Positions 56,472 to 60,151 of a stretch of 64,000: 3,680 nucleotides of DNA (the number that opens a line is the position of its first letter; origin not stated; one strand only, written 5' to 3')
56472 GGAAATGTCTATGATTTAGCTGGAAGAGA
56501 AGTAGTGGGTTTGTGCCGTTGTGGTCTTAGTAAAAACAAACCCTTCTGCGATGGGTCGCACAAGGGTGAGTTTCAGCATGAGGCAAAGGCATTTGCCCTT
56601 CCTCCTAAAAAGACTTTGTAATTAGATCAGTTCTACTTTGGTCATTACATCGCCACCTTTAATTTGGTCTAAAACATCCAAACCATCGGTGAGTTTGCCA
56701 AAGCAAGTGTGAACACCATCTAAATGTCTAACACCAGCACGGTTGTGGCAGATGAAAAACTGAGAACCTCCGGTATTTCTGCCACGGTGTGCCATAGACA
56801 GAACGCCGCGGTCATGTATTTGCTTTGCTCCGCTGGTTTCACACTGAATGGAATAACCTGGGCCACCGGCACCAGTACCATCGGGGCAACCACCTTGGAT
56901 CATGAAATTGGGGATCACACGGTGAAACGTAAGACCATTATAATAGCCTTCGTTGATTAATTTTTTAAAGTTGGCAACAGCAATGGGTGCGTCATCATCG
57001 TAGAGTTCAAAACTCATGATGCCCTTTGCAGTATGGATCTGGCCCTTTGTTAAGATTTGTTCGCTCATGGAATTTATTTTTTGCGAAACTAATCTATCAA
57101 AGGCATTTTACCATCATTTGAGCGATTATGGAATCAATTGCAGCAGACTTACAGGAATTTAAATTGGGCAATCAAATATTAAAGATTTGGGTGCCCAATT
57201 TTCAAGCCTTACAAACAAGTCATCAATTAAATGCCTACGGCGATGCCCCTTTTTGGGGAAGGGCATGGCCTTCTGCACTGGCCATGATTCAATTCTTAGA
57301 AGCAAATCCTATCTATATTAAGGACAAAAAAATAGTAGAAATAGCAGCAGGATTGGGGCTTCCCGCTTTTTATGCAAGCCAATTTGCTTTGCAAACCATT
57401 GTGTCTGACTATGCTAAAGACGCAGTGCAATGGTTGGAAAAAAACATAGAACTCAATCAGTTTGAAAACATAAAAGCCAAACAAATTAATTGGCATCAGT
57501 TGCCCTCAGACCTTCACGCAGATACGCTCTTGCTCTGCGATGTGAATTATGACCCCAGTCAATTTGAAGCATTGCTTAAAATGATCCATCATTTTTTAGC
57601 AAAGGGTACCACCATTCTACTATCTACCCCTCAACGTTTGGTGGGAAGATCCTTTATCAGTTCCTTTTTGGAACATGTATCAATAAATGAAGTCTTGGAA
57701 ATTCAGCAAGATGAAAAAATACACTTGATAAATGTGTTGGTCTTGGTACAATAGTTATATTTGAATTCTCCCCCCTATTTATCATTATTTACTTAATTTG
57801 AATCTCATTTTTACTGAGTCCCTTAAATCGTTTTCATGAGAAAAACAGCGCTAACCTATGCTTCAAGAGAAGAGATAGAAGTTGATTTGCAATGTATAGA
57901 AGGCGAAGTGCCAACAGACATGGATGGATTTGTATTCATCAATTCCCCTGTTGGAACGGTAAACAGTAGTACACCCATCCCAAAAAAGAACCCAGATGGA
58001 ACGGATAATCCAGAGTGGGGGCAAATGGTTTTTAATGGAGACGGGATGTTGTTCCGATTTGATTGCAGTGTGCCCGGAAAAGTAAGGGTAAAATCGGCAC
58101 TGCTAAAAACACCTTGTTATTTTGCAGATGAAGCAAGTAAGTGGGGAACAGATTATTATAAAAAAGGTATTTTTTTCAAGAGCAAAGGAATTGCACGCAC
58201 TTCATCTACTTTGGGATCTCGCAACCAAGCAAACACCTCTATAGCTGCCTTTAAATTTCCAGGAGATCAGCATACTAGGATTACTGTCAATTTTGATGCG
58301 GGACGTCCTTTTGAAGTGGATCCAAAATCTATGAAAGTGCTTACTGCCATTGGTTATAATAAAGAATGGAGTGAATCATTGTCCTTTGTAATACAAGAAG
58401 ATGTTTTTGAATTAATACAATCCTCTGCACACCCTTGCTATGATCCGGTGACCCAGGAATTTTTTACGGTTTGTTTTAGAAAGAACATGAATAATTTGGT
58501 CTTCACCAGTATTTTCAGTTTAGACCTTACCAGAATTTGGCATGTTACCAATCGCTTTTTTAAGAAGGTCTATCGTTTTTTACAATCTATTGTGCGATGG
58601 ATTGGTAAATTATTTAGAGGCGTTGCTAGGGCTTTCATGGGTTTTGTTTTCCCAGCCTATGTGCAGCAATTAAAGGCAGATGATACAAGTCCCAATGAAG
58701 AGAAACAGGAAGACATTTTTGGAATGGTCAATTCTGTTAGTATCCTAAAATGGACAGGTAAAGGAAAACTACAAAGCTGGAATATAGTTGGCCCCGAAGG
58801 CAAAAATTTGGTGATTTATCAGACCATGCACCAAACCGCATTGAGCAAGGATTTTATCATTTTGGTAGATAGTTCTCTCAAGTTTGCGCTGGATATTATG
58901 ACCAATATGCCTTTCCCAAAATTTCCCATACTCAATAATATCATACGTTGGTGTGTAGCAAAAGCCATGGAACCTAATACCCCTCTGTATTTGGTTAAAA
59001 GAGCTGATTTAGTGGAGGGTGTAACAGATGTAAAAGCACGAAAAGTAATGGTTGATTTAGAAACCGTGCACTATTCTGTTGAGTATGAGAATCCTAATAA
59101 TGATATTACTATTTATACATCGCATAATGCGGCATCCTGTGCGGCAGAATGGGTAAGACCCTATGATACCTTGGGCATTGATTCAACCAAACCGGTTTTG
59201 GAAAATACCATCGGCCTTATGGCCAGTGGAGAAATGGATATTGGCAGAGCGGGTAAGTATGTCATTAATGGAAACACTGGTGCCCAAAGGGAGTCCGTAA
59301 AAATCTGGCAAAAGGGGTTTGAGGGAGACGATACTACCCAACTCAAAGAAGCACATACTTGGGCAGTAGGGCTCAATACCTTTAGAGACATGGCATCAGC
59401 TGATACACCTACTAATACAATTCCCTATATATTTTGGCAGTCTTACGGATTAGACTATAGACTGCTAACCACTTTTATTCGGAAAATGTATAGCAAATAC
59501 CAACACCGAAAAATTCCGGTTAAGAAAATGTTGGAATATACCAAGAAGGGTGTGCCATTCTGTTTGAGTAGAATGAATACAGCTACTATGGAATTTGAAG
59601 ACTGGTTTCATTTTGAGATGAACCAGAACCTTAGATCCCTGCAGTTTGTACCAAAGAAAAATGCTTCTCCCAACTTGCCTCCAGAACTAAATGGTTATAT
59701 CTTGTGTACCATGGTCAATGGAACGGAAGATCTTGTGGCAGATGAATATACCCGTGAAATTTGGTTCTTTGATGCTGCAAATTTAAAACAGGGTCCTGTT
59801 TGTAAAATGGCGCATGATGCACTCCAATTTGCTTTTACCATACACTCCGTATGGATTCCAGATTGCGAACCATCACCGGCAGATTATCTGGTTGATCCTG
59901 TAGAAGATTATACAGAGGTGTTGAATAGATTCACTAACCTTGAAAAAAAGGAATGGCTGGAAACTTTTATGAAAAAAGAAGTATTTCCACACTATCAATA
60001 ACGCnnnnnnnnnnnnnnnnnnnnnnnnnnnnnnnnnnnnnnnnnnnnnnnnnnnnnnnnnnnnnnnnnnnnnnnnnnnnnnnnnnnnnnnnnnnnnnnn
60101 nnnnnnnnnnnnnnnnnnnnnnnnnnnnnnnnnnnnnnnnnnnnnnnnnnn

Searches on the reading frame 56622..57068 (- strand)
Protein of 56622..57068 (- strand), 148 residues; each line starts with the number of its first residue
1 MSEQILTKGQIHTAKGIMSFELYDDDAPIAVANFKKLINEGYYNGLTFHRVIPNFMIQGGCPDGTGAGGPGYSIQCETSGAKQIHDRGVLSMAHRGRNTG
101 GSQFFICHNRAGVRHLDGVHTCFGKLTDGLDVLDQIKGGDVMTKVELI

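Call 8: search_protein_families(library=pfam, proteins=[window:56622-57068:-], max_evalue=0.001)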
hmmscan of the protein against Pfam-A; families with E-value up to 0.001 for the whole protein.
window:56622-57068:- (148 aa): 1 family
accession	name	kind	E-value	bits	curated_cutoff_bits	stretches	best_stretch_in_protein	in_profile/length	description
PF00160.26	Pro_isomerase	-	1e-41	143.3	21.7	1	10-142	3-143/159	Cyclophilin type peptidyl-prolyl cis-trans isomerase/CLD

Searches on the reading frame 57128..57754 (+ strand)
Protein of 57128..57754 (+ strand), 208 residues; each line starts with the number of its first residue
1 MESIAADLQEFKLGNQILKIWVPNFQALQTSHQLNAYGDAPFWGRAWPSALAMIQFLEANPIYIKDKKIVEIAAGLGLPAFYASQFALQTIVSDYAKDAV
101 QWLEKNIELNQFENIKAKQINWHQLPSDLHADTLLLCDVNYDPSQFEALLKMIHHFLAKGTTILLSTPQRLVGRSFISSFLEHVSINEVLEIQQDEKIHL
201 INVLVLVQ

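Call 8: search_protein_families(library=pfam, proteins=[window:57128-57754:+], max_evalue=0.001)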
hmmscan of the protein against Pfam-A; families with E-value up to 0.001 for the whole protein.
window:57128-57754:+ (208 aa): 3 families
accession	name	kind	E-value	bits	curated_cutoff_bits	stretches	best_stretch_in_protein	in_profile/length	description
PF10294.15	Methyltransf_16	-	2.6e-15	57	21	1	45-181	20-168/174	Lysine methyltransferase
PF13847.12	Methyltransf_31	-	4.7e-05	23.6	27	1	67-169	5-113/145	Methyltransferase domain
PF13489.12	Methyltransf_23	-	0.0004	20.6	27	1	64-171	21-122/164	Methyltransferase domain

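Call 36: search_protein_families(library=ncbifam, proteins=[window:57128-57754:+], max_evalue=0.01)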
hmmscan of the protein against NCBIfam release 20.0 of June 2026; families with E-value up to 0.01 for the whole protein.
window:57128-57754:+ (208 aa): 4 families
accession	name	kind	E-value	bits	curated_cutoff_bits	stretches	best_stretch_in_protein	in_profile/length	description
NF011529.0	PRK14968.1-3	equivalog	2.4e-05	23.9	162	1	62-124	31-93/198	putative methyltransferase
TIGR00536.1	hemK_fam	subfamily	0.00046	19.3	115.5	1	67-132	116-184/286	HemK family protein methyltransferase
NF001785.0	PRK00517.2-2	equivalog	0.00086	18.5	188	1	53-166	135-244/282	50S ribosomal protein L11 methyltransferase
TIGR03534.1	RF_mod_PrmC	equivalog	0.0062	16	199.1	1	66-124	89-149/253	peptide chain release factor N(5)-glutamine methyltransferase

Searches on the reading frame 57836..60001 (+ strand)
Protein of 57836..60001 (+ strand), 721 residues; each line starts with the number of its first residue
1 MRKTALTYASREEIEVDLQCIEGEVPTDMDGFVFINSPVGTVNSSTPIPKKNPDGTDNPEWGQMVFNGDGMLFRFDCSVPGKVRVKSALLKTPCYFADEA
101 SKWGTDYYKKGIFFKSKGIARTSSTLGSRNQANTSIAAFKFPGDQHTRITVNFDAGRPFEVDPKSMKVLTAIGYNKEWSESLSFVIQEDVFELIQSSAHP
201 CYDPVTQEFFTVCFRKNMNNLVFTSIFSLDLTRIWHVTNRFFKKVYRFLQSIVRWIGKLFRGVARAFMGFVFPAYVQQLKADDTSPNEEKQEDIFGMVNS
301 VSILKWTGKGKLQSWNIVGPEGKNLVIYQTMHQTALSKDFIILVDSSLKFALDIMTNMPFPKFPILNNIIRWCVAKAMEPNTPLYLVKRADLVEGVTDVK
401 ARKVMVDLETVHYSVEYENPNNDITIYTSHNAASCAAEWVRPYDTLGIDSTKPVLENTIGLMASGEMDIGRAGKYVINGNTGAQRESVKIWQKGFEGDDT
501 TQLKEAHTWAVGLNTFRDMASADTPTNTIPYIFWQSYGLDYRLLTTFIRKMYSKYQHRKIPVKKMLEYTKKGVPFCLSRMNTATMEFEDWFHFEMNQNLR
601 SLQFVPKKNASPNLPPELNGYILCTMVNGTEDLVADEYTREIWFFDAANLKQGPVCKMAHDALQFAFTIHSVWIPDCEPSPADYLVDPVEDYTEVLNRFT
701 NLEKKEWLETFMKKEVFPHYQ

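Call 7: find_encoding_contigs(protein=window:57836-60001:+, flank=10000, max_places=6)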
Protein window:57836-60001:+ (721 aa): no gene with exactly this product is on record in the collection.
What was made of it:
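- Tried and rejected: Exact-sequence look-up of the upstream 721-aa protein, tried to recover downstream DNA, found nothing (call 7).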

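Call 8: search_protein_families(library=pfam, proteins=[window:57836-60001:+], max_evalue=0.001)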
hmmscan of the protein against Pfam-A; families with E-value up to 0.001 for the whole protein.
window:57836-60001:+ (721 aa): 1 family
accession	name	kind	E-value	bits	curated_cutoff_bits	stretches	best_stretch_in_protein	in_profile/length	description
PF03055.21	RPE65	-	8e-25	88.3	27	2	11-217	5-172/469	Retinal pigment epithelial membrane protein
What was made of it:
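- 57836..60001 (+): Long (721 aa) divergent RPE65/carotenoid-oxygenase-like gene. Its stop lies 3 nt before the sensor's ATG. It is a conserved partner of this sensor lineage. Pfam RPE65 (call 8).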

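Call 36: search_protein_families(library=ncbifam, proteins=[window:57836-60001:+], max_evalue=0.01)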
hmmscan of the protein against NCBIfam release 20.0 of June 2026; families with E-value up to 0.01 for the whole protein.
window:57836-60001:+ (721 aa): 2 families
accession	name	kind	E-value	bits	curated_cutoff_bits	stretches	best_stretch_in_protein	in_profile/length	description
NF053778.1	LigStilDioxAlpha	equivalog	1.2e-07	30.7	800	1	539-674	356-479/480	lignostilbene-alpha,beta-dioxygenase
NF053780.1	LigStilDioxNov2Alpha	equivalog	1.8e-07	30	650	1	615-676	421-478/482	lignostilbene-alpha,beta-dioxygenase NOV2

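Call 76: search_solved_structures(query=window:57836-60001:+, max_evalue=0.01, show_alignments=1)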
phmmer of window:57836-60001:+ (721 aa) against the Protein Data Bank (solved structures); distinct sequences matched with E-value up to 0.01: 1.
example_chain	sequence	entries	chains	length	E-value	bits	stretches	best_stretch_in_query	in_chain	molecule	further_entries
5kjb_A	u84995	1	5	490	0.0044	18.4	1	18-168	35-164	Apocarotenoid-15,15'-oxygenase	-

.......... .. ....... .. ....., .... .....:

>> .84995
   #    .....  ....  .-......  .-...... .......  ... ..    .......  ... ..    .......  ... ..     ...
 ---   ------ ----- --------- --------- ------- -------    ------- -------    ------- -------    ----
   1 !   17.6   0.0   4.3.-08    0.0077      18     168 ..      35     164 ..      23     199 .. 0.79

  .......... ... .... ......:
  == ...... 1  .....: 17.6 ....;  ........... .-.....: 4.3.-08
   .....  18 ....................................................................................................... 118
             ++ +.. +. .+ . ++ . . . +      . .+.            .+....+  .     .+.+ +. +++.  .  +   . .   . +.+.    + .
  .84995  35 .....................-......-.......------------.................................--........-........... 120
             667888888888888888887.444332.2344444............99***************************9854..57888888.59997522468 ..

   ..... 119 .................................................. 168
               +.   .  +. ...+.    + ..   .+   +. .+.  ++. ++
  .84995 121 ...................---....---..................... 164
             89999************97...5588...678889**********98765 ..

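Call 86: find_homologous_proteins(query=window:57836-60001:+, max_evalue=1e-10)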
Query window:57836-60001:+ (721 aa): 147 proteins with E <= 1e-10 among 8000 candidates; the best 120 are listed.
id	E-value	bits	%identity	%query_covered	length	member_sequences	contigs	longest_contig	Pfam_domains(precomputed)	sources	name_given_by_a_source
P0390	0.0e+0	1665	98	100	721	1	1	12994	PF03055.22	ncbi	-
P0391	0.0e+0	1633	95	100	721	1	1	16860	PF03055.22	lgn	-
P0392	0.0e+0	1630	95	100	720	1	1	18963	PF03055.22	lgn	-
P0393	0.0e+0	1616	94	100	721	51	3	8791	PF03055.22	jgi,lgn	jgi:hypothetical protein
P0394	0.0e+0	1612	94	100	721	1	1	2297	PF03055.22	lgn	-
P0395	0.0e+0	1600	94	100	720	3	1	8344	PF03055.22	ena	-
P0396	0.0e+0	1582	92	100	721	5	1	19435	PF03055.22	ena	-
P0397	0.0e+0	1578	92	100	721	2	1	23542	PF03055.22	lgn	-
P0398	0.0e+0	1302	75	100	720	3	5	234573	PF03055.22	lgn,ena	-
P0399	0.0e+0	1122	94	70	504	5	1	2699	PF03055.22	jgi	jgi:hypothetical protein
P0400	1.3e-283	961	57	100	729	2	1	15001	PF03055.22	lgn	-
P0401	1.0e-282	958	57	100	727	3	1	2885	PF03055.22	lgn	-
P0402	2.1e-282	957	56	100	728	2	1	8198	PF03055.22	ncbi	-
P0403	5.5e-278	942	57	100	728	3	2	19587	PF03055.22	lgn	-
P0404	1.1e-269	915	55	100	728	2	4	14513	PF03055.22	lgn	-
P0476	4.8e-161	556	39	100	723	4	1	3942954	PF03055.22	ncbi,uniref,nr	ncbi:carotenoid oxygenase family protein [Marivirga arenosa]|uniref:Carotenoid oxygenase family prot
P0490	6.9e-142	492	35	100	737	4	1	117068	PF03055.22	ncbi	-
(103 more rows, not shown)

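Call 87: find_encoding_contigs(protein=P0476, flank=8000, max_places=2)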
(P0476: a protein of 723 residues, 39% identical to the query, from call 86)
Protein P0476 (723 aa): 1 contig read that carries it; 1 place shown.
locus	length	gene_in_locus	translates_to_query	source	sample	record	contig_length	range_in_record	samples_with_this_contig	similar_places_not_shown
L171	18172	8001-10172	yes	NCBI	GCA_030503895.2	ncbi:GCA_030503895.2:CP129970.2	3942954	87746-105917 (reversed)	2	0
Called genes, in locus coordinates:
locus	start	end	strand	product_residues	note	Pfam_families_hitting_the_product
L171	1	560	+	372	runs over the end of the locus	PF00155:Aminotran_1_2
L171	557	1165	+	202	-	PF13500:AAA_26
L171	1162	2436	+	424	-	PF00202:Aminotran_3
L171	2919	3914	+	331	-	PF00044:Gp_dh_N, PF02800:Gp_dh_C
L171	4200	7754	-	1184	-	PF02463:SMC_N, PF13175:AAA_15, PF13304:AAA_21 (weak), PF13476:AAA_23, PF13555:AAA_29 (faint), PF06470:SMC_hinge, PF13304:AAA_21 (weak)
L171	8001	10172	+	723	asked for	PF03055:RPE65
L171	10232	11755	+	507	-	PF07228:SpoIIE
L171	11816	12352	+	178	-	-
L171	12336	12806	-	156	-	-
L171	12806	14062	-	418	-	PF03544:TonB_C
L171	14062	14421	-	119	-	PF03965:Penicillinase_R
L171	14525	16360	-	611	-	PF00999:Na_H_Exchanger, PF02254:TrkA_N (weak)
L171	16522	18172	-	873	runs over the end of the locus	PF07719:TPR_2 (faint), PF13424:TPR_12 (faint), PF00515:TPR_1 (faint), PF00512:HisKA (faint), PF02518:HATPase_c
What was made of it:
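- L171: RPE65 then a membrane PP2C (call 87).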

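Call 88: find_encoding_contigs(protein=P0490, flank=8000, max_places=2)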
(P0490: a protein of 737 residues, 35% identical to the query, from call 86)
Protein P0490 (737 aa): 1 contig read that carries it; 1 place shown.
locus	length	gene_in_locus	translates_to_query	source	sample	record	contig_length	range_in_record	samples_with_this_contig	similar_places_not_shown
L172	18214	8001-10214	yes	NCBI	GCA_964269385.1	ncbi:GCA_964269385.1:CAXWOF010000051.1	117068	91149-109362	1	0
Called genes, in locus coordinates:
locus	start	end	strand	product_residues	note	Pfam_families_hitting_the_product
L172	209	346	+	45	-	-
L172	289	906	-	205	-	-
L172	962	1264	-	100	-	PF04383:KilA-N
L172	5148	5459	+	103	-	-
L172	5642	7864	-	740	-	PF00930:DPPIV_N, PF26549:Tricorn_N (faint), PF00326:Peptidase_S9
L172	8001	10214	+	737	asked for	PF03055:RPE65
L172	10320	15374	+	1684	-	PF00069:Pkinase, PF13191:AAA_16, PF01590:GAF (weak), PF13185:GAF_2, PF07730:HisKA_3, PF02518:HATPase_c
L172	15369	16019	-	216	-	PF00072:Response_reg, PF08281:Sigma70_r4_2, PF00196:GerE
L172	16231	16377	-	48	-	-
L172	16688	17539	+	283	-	PF00582:Usp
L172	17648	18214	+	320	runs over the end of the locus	PF00850:Hist_deacetyl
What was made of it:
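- L172: RPE65 then Pkinase-AAA_16-GAF-HisKA_3-HATPase (call 88).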

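Call 93: search_solved_structures(query=A5, max_evalue=0.001, show_alignments=1)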
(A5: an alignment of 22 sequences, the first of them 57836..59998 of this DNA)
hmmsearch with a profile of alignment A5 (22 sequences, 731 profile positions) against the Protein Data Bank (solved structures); distinct sequences matched with E-value up to 0.001: 7.
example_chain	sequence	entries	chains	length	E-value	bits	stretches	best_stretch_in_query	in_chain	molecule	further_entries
7qr6_A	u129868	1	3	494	1.6e-07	33.1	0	585-685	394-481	Dioxygenase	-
5j53_A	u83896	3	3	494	1.6e-07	33.1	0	585-685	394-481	Carotenoid oxygenase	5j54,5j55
6xm6_A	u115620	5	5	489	1.6e-07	33.1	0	596-685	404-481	Dioxygenase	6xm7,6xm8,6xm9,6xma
9lp3_A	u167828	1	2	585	1.8e-05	26.3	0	646-685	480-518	Lignostilbene dioxygenase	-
5kjb_A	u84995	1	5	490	2.8e-05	25.7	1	15-172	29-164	Apocarotenoid-15,15'-oxygenase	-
2biw_A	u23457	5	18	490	0.00028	22.4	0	15-171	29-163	APOCAROTENOID-CLEAVING OXYGENASE | Apocarotenoid-15,15'-oxygenase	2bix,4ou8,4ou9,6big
5kjd_A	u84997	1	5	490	0.0004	21.9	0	15-171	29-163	Apocarotenoid-15,15'-oxygenase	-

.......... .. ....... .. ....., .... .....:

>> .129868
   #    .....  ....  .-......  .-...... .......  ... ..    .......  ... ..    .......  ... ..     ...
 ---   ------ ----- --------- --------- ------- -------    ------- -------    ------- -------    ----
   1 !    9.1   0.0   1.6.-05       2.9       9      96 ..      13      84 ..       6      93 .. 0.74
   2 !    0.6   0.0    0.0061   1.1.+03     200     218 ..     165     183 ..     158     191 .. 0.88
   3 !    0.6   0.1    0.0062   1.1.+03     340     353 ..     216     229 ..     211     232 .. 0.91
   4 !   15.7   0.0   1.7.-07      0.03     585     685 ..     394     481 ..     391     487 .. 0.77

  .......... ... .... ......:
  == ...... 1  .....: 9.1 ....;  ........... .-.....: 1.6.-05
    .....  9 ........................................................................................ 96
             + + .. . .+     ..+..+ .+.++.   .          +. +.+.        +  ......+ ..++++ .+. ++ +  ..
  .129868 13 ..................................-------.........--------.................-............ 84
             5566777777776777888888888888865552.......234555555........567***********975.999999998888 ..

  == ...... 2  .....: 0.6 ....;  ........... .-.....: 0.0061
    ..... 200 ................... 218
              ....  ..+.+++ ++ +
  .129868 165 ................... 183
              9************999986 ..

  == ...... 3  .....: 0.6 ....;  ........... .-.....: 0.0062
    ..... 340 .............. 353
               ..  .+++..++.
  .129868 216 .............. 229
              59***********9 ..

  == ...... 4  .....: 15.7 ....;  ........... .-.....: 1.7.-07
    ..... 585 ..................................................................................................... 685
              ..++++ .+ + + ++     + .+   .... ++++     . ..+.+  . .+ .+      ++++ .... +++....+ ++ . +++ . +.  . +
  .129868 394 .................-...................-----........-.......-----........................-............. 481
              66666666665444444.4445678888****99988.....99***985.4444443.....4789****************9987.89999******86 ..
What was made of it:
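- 57836..60001 (+): A family profile aligns three iron-ligand His positions with NOV1-type oxygenases (call 93).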
